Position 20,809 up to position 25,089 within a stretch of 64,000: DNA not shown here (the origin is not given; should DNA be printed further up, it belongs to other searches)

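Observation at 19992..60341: A SinR-operator palindrome marks the promoters of sortase-adhesin, lasso cluster, eps locus and orphan precursor: one apparent regulon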

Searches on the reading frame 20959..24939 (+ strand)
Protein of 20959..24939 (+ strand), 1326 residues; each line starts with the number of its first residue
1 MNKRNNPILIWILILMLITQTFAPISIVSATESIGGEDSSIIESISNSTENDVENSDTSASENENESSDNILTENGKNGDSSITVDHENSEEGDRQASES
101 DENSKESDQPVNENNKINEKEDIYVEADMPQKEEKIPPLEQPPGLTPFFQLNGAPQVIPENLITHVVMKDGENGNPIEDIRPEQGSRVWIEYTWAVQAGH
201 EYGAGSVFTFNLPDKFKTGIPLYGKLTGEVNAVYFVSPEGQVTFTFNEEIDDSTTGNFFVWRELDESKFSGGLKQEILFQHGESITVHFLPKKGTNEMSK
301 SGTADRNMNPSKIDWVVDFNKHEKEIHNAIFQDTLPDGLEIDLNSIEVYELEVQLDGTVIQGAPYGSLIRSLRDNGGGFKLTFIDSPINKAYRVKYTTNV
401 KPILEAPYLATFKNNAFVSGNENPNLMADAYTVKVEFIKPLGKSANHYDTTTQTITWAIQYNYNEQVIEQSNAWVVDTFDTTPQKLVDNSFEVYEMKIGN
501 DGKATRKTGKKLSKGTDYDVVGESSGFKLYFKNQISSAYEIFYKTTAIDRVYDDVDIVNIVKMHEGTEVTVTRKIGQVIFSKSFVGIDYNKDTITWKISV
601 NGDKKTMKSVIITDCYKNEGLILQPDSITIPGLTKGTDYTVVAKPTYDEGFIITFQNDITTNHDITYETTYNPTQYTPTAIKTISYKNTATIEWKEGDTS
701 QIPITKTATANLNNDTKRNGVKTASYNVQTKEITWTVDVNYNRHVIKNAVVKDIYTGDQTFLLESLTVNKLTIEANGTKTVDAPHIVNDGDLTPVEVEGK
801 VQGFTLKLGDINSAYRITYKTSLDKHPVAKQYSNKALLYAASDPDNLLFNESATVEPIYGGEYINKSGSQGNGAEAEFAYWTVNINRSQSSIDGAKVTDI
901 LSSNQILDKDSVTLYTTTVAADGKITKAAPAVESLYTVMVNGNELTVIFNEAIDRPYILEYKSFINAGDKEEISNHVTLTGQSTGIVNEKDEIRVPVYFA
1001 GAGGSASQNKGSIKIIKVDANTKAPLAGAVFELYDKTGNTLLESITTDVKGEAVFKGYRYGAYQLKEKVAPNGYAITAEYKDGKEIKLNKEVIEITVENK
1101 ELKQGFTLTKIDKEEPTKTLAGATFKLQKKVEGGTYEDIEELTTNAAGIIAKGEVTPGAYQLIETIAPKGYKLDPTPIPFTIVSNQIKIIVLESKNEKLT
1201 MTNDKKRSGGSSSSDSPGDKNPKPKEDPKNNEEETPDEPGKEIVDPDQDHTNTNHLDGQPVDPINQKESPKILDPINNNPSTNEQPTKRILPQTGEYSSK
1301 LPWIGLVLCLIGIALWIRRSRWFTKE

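Call 17: search_protein_families(library=pfam, proteins=[window:20959-24939:+])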
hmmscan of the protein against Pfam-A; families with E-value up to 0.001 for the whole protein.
window:20959-24939:+ (1326 aa): 2 families
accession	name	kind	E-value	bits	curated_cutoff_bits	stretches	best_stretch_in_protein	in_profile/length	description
PF05737.18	Collagen_bind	-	9.2e-75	249.5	27.5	5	296-422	2-124/131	Collagen binding domain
PF17802.7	SpaA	-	5.4e-34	116.7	23.1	2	1011-1100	1-90/91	Prealbumin-like fold domain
